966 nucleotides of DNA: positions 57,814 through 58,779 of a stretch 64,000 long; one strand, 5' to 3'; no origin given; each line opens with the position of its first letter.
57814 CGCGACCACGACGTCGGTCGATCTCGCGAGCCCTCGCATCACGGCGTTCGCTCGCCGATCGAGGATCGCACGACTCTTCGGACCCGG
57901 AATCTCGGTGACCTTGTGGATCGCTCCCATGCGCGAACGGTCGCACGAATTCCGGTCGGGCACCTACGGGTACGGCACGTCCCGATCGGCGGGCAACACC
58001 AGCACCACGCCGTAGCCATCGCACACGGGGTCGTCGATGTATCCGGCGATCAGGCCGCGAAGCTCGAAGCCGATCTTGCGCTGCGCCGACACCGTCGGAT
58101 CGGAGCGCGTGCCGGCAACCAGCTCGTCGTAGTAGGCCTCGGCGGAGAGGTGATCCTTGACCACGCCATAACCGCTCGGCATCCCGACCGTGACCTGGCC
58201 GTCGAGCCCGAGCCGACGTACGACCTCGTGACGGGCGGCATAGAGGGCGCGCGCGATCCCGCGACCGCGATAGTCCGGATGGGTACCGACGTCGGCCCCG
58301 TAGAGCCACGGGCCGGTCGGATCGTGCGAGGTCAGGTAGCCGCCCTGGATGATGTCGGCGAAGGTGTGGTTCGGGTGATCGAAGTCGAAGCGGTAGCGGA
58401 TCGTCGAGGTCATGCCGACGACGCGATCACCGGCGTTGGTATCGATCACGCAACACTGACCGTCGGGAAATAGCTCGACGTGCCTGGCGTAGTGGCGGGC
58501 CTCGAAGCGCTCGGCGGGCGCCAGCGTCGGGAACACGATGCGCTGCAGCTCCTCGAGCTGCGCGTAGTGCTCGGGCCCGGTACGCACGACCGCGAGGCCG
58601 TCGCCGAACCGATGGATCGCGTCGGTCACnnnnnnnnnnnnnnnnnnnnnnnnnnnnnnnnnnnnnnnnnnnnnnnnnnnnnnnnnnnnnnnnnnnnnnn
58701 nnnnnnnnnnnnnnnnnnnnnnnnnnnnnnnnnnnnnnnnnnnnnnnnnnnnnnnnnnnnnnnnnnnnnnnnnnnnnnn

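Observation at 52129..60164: Candidate acetylation-dependent polyamine/GABA catabolic cluster with a GNAT-nitrilase fusion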

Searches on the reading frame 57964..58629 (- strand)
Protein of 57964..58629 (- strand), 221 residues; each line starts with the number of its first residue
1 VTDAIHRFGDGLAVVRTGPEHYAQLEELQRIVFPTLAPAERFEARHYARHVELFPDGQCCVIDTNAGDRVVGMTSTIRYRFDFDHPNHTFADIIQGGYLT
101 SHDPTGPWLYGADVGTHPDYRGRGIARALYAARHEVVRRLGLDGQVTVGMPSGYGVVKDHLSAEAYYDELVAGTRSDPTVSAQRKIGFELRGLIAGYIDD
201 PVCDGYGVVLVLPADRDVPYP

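Call 6: search_protein_families(library=pfam, proteins=[window:57964-58629:-])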
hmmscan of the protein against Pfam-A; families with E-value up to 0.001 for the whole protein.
window:57964-58629:- (221 aa): 3 families
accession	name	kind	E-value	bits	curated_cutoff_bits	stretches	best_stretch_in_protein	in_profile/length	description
PF00583.31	Acetyltransf_1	-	2.1e-07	31.6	20.7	1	27-143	6-94/116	Acetyltransferase (GNAT) family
PF13508.13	Acetyltransf_7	-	1.6e-05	25.6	27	1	90-133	28-53/84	Acetyltransferase (GNAT) domain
PF13527.13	Acetyltransf_9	-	0.00074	20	25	0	112-141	76-105/127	Acetyltransferase (GNAT) domain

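Call 7: search_protein_families(library=ncbifam, proteins=[window:57964-58629:-], max_evalue=0.01)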
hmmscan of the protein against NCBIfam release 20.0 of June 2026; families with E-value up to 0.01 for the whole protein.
window:57964-58629:- (221 aa): 0 families

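Call 21: search_solved_structures(query=window:57964-58629:-, max_evalue=1)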
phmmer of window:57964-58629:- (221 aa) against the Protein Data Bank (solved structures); distinct sequences matched with E-value up to 1: 8.
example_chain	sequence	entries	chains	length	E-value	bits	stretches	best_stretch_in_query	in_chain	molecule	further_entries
7k09_A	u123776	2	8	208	0.028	17.1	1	96-150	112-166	Puromycin N-acetyltransferase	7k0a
5c82_A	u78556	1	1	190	0.11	15.2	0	101-141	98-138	Nourseothricin acetyltransferase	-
4qus_A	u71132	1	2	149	0.21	14.2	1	113-134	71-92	Acetyltransferase YpeA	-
2pdo_A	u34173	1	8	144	0.22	14.2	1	113-134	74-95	Acetyltransferase ypeA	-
4qvt_A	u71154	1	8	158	0.22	14.2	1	113-134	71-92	Acetyltransferase YpeA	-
6bdx_A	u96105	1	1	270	0.41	13.3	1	131-186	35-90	4-hydroxy-tetrahydrodipicolinate reductase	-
4fd7_A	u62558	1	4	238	0.7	12.5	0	108-146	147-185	putative arylalkylamine N-Acetyltransferase 7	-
4xqk_A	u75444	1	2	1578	0.71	12.5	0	130-208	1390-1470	LlaBIII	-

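Call 45: find_homologous_proteins(query=window:57964-58629:-, max_evalue=0.00001)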
Query window:57964-58629:- (221 aa): 814 proteins with E <= 0.00001 among 2007 candidates; the best 120 are listed.
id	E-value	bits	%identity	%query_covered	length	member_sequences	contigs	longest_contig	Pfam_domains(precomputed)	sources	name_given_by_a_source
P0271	4.4e-148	509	100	100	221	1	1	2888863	PF13508.14,PF00583.32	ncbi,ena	-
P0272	3.0e-117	408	79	98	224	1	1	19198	PF00583.32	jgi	-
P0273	2.1e-116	405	82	98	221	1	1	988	PF00583.32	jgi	-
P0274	1.7e-113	396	80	98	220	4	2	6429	PF00583.32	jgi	jgi:GNAT superfamily N-acetyltransferase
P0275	8.0e-110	384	75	100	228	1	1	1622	PF00583.32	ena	-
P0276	8.3e-109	380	76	98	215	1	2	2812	PF00583.32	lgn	-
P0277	1.9e-108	379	75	97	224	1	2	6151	PF00583.32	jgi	jgi:ribosomal protein S18 acetylase RimI-like enzyme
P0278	9.6e-108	377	76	98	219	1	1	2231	PF00583.32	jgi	-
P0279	1.1e-107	377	76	97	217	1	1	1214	PF00583.32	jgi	jgi:GNAT superfamily N-acetyltransferase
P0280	1.1e-107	377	77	98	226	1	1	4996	PF00583.32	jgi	jgi:GNAT superfamily N-acetyltransferase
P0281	1.9e-107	376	76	98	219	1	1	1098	PF00583.32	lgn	-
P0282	2.1e-107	376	76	97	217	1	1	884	PF00583.32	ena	-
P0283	2.2e-107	376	77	98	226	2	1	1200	PF13508.14,PF00583.32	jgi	jgi:GNAT superfamily N-acetyltransferase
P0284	2.6e-107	376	75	98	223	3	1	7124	PF00583.32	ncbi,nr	ncbi:MAG: GNAT family N-acetyltransferase [Deltaproteobacteria bacterium]|nr:GNAT family N-acetyltra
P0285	2.9e-107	375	76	98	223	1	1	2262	PF00583.32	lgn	-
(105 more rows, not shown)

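Call 62: search_dna_similar(query=window:57964-58629:-, collection=plasmids, mode=protein, max_evalue=1e-10, max_rows=25)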
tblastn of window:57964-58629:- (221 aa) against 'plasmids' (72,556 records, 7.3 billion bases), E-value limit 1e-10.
Records with a match: 18; places in all: 18; records where one place covers at least 80% of the query: 16.
Best place of each record, by identity: <60% 18.
By first word of the organism name: Salinivibrio 5; Deinococcus 3; Photobacterium 1; Paenibacillus 1; Halomonas 1; Acetoanaerobium 1; Bacteroides 1; Parabacteroides 1; Priestia 1; Phocaeicola 1; and 2 more.
By predicted mobility (MOB-suite, as given by PLSDB): non-mobilizable 15; mobilizable 3.
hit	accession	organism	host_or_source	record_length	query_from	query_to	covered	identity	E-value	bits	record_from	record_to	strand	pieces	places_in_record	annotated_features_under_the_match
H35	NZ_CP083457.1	Deinococcus taeanensis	whole organism,coastal dune soil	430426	14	216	92%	43.9%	2e-44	165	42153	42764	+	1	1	GNAT family N-acetyltransferase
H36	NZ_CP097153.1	Deinococcus sp. QL22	-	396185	14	211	90%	44.4%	1e-46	171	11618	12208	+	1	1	GNAT family N-acetyltransferase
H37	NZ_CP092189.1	Deinococcus sp. KNUC1210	Setaria viridis,cell ...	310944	25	211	85%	40.1%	5e-38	146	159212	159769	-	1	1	nitrilase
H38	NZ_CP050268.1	Salinivibrio costicola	single cell,Fermented shrimp paste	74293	11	210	90%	32.3%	4e-18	89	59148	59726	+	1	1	bifunctional GNAT family N-acetyltransferase/carbon-nitrogen ...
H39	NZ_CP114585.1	Salinivibrio proteolyticus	-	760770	11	210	90%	32.3%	5e-18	89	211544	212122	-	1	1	bifunctional GNAT family N-acetyltransferase/carbon-nitrogen ...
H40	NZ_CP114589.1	Salinivibrio kushneri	-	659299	22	210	86%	32.6%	2e-18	90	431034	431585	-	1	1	bifunctional GNAT family N-acetyltransferase/carbon-nitrogen ...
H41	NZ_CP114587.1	Salinivibrio kushneri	-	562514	22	210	86%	32.6%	6e-18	89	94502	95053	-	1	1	bifunctional GNAT family N-acetyltransferase/carbon-nitrogen ...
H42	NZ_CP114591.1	Salinivibrio kushneri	-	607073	22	210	86%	32.1%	2e-17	87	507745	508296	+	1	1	bifunctional GNAT family N-acetyltransferase/carbon-nitrogen ...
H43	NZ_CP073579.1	Photobacterium sp. GJ3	-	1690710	19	210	87%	31.1%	9e-21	97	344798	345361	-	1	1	record has no annotation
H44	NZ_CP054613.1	Paenibacillus cellulosilyticus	cell culture,soil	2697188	13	200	85%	31.6%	1e-18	91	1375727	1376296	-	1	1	none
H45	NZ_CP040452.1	Halomonas sp. PA16-9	-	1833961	20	210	86%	30.6%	9e-16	82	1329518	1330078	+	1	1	none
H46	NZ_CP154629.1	Acetoanaerobium noterae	cell culture,Sludge of a digestion ...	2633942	5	200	89%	29.6%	9e-24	105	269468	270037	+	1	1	none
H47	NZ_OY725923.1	Bacteroides finegoldii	-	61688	20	210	86%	28.1%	9e-14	77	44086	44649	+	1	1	carbon-nitrogen hydrolase family protein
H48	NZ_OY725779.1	Parabacteroides distasonis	-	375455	20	198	81%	28.9%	3e-17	87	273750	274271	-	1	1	carbon-nitrogen hydrolase family protein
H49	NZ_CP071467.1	Priestia megaterium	whole organism,Hypersaline environment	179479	22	210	86%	26.3%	2e-18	90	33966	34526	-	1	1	GNAT family N-acetyltransferase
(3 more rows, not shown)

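Call 63: get_annotated_region(hit=H36, flank=8000)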
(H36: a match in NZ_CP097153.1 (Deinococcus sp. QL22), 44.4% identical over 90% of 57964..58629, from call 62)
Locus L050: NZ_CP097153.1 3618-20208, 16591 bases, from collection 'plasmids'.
description: Deinococcus sp. QL22 plasmid unnamed3, complete sequence
organism: Deinococcus sp. QL22 (NCBI taxid 2939437)
taxonomy: Bacteria; Deinococcota; Deinococci; Deinococcales; Deinococcaceae; Deinococcus; Deinococcus sp. QL22
host: -; source: -; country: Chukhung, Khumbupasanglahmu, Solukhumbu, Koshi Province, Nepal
typing (MOB-suite, as given by PLSDB): non-mobilizable
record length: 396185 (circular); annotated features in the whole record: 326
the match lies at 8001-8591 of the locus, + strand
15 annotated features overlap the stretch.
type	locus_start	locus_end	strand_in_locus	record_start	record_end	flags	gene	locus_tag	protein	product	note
CDS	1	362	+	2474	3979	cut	-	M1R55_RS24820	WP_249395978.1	lipopolysaccharide biosynthesis protein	-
CDS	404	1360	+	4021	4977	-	-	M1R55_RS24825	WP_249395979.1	glycosyltransferase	-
CDS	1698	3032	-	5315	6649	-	-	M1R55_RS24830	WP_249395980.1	APC family permease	-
CDS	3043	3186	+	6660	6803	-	-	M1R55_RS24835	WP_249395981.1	hypothetical protein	-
CDS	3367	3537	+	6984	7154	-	-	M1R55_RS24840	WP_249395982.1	PucR family transcriptional regulator ligand-binding domain-containing protein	-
CDS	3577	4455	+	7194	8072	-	-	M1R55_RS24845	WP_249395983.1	PucR family transcriptional regulator ligand-binding domain-containing protein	-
CDS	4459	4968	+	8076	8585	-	-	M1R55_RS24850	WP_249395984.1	PucR family transcriptional regulator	-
CDS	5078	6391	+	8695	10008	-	gabT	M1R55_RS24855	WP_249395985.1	4-aminobutyrate--2-oxoglutarate transaminase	GO:0009450 - gamma-aminobutyric acid catabolic process [Evidence IEA]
CDS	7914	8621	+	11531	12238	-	-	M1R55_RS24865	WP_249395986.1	GNAT family N-acetyltransferase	-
CDS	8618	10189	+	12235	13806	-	-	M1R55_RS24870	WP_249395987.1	amidohydrolase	-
CDS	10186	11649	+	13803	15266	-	-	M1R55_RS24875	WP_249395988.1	NAD-dependent succinate-semialdehyde dehydrogenase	-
CDS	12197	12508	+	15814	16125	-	-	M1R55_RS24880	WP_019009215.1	hypothetical protein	-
CDS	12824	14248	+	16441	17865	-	-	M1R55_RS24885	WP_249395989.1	DEAD/DEAH box helicase family protein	-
CDS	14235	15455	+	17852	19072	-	-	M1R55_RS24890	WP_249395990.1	DUF790 family protein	-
CDS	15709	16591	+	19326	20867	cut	-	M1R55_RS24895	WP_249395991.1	aldehyde dehydrogenase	-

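Call 64: get_annotated_region(hit=H37, flank=8000)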
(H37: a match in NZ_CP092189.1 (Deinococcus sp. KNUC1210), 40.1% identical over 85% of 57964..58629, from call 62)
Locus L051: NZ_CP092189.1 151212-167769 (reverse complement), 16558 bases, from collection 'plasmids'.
description: Deinococcus sp. KNUC1210 plasmid unnamed3, complete sequence
organism: Deinococcus sp. KNUC1210 (NCBI taxid 2917691)
taxonomy: Bacteria; Deinococcota; Deinococci; Deinococcales; Deinococcaceae; Deinococcus; Deinococcus sp. KNUC1210
host: -; source: Setaria viridis,cell culture,rhizospheric soil; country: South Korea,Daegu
typing (MOB-suite, as given by PLSDB): non-mobilizable
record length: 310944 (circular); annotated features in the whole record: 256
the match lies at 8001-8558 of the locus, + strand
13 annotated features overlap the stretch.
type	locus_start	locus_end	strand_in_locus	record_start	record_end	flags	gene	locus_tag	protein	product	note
CDS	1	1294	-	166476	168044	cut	-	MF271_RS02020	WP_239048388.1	helix-turn-helix domain-containing protein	-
CDS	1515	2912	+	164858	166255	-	-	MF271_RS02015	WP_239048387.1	APC family permease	-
CDS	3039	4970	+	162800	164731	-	-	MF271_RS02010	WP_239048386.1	NAD(P)/FAD-dependent oxidoreductase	-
CDS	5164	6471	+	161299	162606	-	gabT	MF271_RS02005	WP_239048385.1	4-aminobutyrate--2-oxoglutarate transaminase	GO:0009450 - gamma-aminobutyric acid catabolic process [Evidence IEA]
CDS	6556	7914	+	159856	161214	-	-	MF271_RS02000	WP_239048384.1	aminotransferase class III-fold pyridoxal phosphate-dependent enzyme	-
CDS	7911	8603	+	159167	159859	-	-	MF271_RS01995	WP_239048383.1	nitrilase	-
CDS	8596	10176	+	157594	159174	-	-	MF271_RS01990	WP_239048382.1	amidohydrolase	-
CDS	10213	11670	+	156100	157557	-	-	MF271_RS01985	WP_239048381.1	NAD-dependent succinate-semialdehyde dehydrogenase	-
CDS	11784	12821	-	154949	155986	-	-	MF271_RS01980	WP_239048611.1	SIS domain-containing protein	GO:0005975 - carbohydrate metabolic process [Evidence IEA]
CDS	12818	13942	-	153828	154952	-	nagA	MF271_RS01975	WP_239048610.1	N-acetylglucosamine-6-phosphate deacetylase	GO:0006040 - amino sugar metabolic process [Evidence IEA]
CDS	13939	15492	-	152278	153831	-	-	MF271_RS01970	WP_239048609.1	glycoside hydrolase family 3 N-terminal domain-containing protein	GO:0005975 - carbohydrate metabolic process [Evidence IEA]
CDS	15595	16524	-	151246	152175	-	-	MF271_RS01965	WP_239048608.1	carbohydrate ABC transporter permease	GO:0008643 - carbohydrate transport [Evidence IEA]; GO:0055085 - transmembrane transport [Evidence IEA]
CDS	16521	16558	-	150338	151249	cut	-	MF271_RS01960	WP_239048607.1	sugar ABC transporter permease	-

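Call 66: search_protein_families(library=pfam, proteins=[L051:3039-4970:+, L051:6556-7914:+, L051:7911-8603:+, L051:8596-10176:+, L051:1-1294:-, L051:1515-2912:+], max_evalue=0.0001)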
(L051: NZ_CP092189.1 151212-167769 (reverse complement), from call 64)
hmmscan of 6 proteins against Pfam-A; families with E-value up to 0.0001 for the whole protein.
L051:3039-4970:+ (643 aa): 1 family
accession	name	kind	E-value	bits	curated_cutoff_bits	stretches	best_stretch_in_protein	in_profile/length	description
PF13450.12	NAD_binding_8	-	6.6e-10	39.6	21.9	1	83-154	1-65/68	NAD(P)-binding Rossmann-like domain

L051:6556-7914:+ (452 aa): 1 family
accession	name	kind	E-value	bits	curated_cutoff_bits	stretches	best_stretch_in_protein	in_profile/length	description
PF00202.27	Aminotran_3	-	2.9e-112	375.7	30.5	1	33-437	8-402/403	Aminotransferase class-III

L051:7911-8603:+ (230 aa): 0 families

L051:8596-10176:+ (526 aa): 3 families
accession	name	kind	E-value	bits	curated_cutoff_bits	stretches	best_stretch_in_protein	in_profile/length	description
PF07969.17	Amidohydro_3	-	1.7e-85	288.7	29.7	1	58-515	4-469/472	Amidohydrolase family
PF01979.26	Amidohydro_1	-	1.3e-16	61.3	25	1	278-497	110-323/345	Amidohydrolase family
PF22039.1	HUTI_composite_bact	-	7.6e-05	22.7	25.5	1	29-49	2-22/26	Imidazolonepropionase-like composite domain, bacteria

L051:1-1294:- (431 aa): 2 families
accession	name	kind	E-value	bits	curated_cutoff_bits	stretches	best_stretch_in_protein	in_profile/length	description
PF07905.16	PucR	-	3.2e-15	56.9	33.5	1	6-127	2-117/118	Purine catabolism regulatory protein-like family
PF17853.6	GGDEF_2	-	2.5e-12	47.5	24.5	1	290-404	4-111/116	GGDEF-like domain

L051:1515-2912:+ (465 aa): 2 families
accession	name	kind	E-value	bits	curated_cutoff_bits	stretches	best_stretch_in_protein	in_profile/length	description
PF13520.12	AA_permease_2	-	5.3e-47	161.1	27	1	9-420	1-412/427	Amino acid permease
PF00324.27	AA_permease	-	2.9e-29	102.5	24.6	1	30-414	19-414/470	Amino acid permease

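Call 80: predict_structure(alignment_id=A3)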
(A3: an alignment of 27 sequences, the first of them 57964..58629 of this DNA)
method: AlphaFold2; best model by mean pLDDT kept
length: 221 residues; sequences in the alignment: 27
mean_pLDDT: 89.9   pTM: 0.88
mean pLDDT of the five models: 89.9, 88.9, 87.2, 81.8, 80.8
residues with pLDDT >= 90: 138; 70-90: 71; 50-70: 8; < 50: 4
segments of 3 or more residues with pLDDT < 50: 98-101
pLDDT, mean of each block of 10 residues (from residue 1): 89 97 96 87 89 91 97 92 78 62 77 91 95 96 93 90 95 93 93 89 90 96 93
secondary structure, 60 per line:
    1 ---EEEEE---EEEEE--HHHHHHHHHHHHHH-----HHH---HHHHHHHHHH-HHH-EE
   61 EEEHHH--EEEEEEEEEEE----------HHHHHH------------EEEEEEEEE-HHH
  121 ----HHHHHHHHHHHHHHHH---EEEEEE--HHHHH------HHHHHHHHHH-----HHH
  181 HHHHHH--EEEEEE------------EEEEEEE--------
elements in order: E4-8 E12-16 H19-32 H44-53 E59-63 E69-79 H90-95 E108-116 H125-140 E144-149 H152-156 H163-172 H178-186 E189-194 E207-213

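Call 82: find_homologous_proteins(query=L050:7914-8621:+, max_evalue=1e-10)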
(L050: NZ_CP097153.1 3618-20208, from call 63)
Query L050:7914-8621:+ (235 aa): 485 proteins with E <= 1e-10 among 1587 candidates; the best 120 are listed.
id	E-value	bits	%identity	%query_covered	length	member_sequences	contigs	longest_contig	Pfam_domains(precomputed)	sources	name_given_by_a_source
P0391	7.0e-140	482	91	98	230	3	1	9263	-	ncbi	-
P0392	1.1e-135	469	88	100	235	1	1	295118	-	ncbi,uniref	ncbi:GNAT family N-acetyltransferase [Deinococcus oregonensis]|uniref:GNAT family N-acetyltransferas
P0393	1.3e-135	468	87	98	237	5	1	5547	-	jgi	-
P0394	1.7e-134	465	87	99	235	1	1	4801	-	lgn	-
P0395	4.1e-127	441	87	93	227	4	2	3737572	-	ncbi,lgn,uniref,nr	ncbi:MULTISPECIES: GNAT family N-acetyltransferase [Deinococcus]|uniref:Nitrilase n=1 Tax=Deinococcu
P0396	2.0e-123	429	84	93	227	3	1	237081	-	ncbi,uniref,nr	ncbi:hypothetical protein DAERI_070114 [Deinococcus aerius]|uniref:Nitrilase/cyanide hydratase and a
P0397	4.4e-123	427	81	97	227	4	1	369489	-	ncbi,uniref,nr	ncbi:nitrilase [Deinococcus sp. KSM4-11]|uniref:nitrilase n=1 Tax=Deinococcus sp. KSM4-11 TaxID=2568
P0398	4.7e-123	427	86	92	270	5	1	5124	-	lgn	-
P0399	1.4e-122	426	84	93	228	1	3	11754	-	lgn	-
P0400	1.6e-122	426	84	93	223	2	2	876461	-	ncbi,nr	ncbi:N-acetyltransferase (plasmid) [Deinococcus metallilatus]|nr:N-acetyltransferase [Deinococcus me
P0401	2.5e-122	425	83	94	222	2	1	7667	-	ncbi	-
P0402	4.7e-119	414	84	91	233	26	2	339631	-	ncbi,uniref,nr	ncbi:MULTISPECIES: nitrilase [unclassified Deinococcus]|uniref:nitrilase n=1 Tax=unclassified Deinoc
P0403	1.5e-118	413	82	93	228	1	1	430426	-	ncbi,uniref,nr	ncbi:GNAT family N-acetyltransferase (plasmid) [Deinococcus taeanensis]|uniref:GNAT family N-acetylt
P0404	2.4e-117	409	80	94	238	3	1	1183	-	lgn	-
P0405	4.3e-116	405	77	97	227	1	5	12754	-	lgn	-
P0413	5.3e-110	385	74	95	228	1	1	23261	-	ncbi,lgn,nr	ncbi:MAG: GNAT family N-acetyltransferase [Microlunatus sp.]|nr:GNAT family N-acetyltransferase [Mic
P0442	7.8e-83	296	61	89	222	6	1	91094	-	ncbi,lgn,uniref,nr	ncbi:MAG: GNAT family N-acetyltransferase [Meiothermus ruber]|uniref:GNAT family N-acetyltransferase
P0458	1.7e-80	288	60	90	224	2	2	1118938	-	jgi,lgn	jgi:GNAT superfamily N-acetyltransferase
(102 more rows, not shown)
